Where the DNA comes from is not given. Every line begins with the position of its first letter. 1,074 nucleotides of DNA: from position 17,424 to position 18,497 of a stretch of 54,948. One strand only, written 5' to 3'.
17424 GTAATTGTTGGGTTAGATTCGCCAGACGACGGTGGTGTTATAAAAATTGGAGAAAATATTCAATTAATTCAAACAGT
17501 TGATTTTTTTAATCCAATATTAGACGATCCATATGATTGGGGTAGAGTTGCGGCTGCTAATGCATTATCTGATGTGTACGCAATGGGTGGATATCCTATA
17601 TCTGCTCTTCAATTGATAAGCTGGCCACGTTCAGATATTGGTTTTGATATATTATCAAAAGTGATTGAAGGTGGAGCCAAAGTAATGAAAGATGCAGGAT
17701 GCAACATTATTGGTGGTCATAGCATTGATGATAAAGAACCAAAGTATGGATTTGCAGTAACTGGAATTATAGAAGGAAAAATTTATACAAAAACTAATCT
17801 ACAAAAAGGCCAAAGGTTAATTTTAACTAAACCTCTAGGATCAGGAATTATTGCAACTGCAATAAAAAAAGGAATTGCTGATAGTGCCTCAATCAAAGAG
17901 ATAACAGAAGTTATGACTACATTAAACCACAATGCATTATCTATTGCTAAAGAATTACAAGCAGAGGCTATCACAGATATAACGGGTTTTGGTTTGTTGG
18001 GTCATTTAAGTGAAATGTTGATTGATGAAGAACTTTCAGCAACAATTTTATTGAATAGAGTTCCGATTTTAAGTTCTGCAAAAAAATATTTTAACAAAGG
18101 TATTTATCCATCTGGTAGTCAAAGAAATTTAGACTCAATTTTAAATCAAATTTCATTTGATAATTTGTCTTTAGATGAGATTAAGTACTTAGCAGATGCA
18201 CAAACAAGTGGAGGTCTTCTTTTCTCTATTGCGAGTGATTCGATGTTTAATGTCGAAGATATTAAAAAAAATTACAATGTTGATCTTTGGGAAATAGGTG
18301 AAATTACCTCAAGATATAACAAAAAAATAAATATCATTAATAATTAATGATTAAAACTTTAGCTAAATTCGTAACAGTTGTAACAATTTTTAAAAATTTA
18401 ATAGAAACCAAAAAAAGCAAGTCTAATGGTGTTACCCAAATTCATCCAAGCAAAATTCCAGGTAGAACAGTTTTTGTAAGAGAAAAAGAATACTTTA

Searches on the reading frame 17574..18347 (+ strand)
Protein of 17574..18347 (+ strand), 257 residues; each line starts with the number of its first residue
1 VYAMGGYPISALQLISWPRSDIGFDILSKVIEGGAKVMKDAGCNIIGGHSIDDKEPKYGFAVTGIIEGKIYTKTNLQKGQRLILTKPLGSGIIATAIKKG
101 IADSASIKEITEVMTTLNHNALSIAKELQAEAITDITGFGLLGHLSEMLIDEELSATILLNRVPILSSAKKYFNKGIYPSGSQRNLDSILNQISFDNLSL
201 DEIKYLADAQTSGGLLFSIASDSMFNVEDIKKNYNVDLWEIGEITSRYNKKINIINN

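Call 7: search_protein_families(library=pfam, proteins=[window:17574-18347:+])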
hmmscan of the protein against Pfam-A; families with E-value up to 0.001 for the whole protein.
window:17574-18347:+ (257 aa): 2 families
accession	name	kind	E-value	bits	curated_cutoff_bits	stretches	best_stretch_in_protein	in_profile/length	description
PF02769.27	AIRS_C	-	2.4e-16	60.7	23.1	1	77-250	1-151/156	AIR synthase related protein, C-terminal domain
PF00586.29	AIRS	-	5.5e-10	40.1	24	1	1-66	47-112/112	AIR synthase related protein, N-terminal domain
